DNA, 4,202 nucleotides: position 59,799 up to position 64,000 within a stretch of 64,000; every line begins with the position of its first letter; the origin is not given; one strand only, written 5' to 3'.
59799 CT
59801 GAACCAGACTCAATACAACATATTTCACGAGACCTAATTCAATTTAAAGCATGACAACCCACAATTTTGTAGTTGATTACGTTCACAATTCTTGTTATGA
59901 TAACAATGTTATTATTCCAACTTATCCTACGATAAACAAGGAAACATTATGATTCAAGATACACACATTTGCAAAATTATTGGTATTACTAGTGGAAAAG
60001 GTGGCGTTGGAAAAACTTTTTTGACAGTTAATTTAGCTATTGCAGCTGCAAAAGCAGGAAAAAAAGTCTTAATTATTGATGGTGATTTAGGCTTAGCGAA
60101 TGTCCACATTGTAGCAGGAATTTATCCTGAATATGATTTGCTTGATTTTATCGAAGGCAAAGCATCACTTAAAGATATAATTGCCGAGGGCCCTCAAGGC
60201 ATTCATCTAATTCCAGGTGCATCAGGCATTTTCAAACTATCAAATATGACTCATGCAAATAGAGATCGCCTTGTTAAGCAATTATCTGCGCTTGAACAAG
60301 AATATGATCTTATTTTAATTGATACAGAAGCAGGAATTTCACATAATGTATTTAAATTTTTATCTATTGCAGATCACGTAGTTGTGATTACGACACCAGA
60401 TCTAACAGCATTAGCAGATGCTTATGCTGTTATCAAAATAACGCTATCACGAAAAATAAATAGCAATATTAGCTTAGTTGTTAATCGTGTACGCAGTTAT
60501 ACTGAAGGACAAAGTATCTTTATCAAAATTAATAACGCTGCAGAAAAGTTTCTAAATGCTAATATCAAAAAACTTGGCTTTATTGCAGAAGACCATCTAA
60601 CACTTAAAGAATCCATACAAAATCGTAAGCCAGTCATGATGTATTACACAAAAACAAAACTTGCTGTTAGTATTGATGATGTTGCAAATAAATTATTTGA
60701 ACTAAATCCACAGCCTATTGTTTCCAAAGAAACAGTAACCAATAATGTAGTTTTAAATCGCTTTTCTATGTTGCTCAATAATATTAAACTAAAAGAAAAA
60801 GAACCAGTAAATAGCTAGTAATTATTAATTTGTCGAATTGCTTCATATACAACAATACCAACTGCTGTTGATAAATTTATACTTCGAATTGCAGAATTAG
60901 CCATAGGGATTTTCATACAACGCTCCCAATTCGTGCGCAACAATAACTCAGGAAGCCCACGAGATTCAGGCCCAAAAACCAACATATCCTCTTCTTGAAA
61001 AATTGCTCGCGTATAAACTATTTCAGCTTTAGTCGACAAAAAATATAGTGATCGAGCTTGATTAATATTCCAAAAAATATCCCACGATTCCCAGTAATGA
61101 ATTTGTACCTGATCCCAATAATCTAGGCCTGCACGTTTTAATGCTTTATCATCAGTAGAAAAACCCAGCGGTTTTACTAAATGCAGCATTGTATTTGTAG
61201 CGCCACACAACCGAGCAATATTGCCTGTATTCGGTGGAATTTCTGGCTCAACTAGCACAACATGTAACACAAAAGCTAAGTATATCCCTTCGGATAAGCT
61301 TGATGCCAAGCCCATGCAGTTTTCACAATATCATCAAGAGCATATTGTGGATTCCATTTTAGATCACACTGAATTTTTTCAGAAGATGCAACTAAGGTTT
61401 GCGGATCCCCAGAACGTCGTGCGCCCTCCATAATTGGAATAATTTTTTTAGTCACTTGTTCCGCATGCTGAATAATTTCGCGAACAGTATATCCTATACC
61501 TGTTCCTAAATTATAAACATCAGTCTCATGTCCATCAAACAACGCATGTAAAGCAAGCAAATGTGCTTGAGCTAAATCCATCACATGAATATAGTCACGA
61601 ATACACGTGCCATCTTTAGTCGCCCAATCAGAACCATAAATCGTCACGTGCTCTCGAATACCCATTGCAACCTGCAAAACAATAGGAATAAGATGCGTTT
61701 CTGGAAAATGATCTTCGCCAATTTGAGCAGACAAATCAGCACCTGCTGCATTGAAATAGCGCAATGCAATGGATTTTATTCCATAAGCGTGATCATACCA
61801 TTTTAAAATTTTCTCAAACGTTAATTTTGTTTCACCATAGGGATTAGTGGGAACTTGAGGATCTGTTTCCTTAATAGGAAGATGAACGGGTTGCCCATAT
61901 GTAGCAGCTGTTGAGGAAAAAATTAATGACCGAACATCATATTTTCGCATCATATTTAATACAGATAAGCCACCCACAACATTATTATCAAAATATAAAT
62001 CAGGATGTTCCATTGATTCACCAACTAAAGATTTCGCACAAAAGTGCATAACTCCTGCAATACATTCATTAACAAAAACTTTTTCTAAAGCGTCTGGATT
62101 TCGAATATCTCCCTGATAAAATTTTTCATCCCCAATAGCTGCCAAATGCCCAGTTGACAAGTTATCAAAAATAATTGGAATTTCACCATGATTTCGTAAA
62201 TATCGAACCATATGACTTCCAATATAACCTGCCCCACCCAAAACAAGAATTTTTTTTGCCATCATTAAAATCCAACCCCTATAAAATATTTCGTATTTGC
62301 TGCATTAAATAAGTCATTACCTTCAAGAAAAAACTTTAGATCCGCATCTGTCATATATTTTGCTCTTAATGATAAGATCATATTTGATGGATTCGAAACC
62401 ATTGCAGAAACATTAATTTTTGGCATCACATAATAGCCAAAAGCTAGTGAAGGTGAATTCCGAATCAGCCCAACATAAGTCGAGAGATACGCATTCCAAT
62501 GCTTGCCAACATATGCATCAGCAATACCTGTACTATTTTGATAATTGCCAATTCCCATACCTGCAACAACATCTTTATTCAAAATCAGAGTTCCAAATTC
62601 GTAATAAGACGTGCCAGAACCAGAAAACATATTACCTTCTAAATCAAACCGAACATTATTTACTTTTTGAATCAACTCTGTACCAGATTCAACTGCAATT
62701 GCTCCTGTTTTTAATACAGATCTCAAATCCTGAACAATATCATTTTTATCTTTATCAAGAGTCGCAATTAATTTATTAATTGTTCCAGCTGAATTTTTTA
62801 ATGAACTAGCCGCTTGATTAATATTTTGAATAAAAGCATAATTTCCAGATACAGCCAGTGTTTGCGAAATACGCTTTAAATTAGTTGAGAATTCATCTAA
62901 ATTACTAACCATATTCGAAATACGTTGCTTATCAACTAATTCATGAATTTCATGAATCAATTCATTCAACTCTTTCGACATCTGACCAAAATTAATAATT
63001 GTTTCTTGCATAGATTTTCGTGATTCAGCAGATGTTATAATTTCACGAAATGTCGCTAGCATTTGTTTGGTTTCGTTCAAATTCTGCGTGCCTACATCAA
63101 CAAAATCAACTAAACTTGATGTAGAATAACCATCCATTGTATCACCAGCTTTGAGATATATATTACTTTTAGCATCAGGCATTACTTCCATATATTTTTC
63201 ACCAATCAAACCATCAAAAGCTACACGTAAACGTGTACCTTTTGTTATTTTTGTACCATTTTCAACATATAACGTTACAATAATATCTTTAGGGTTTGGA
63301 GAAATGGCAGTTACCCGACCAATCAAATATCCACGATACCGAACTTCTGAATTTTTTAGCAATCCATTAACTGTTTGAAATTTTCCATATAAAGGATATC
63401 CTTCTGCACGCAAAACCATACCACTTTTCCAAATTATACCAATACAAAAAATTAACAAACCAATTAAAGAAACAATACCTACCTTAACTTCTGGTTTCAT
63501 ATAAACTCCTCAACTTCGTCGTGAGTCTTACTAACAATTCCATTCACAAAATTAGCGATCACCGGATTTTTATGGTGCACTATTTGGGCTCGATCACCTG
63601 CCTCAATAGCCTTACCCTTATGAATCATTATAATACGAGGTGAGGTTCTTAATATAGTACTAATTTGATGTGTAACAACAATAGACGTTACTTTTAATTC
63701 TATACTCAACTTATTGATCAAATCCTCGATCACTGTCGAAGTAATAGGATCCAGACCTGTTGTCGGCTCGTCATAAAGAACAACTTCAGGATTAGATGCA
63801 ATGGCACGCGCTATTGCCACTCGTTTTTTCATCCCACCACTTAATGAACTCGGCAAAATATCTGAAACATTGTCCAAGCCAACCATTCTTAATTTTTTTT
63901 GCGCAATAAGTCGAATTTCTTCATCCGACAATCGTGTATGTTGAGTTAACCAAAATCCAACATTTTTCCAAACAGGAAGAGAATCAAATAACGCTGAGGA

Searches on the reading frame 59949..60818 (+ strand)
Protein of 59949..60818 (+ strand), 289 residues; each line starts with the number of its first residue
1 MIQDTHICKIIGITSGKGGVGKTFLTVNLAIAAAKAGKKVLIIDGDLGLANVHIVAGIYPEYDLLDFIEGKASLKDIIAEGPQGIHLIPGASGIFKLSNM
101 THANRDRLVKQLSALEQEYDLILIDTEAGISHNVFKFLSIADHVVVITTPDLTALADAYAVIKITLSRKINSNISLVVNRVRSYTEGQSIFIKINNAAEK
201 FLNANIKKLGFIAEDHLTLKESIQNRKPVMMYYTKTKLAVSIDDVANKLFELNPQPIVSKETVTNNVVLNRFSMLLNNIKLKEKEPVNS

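Call 73: search_protein_families(library=pfam, proteins=[window:59949-60818:+], max_evalue=0.0001)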
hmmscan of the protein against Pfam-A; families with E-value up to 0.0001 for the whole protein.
window:59949-60818:+ (289 aa): 6 families
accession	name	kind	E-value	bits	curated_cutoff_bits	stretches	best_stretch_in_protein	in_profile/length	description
PF13614.12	AAA_31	-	7.7e-21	75.3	27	1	8-163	1-162/177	AAA domain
PF01656.29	CbiA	-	3.2e-17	63.1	25.4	1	11-217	1-114/125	CobQ/CobB/MinD/ParA nucleotide binding domain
PF10609.15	ParA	-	6.7e-15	55.6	27.1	1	7-48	2-43/246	NUBPL iron-transfer P-loop NTPase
PF06564.18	CBP_BcsQ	-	1.8e-09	37.9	21.3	1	9-247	2-231/234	Cellulose biosynthesis protein BcsQ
PF00142.24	Fer4_NifH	-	4.2e-08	33.4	25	1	15-262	6-256/271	4Fe-4S iron sulfur cluster binding proteins, NifH/frxC family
PF09140.17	MipZ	-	2.1e-05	24.4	20.7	0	10-146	2-127/262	ATPase MipZ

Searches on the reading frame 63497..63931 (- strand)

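Call 73: search_protein_families(library=pfam, proteins=[window:63497-63931:-], max_evalue=0.0001)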
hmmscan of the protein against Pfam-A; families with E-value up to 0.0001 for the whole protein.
window:63497-63931:- (144 aa): 1 family
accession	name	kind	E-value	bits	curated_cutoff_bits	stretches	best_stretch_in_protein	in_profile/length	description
PF00005.33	ABC_tran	-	1.9e-10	41.9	25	1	11-58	86-137/137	ABC transporter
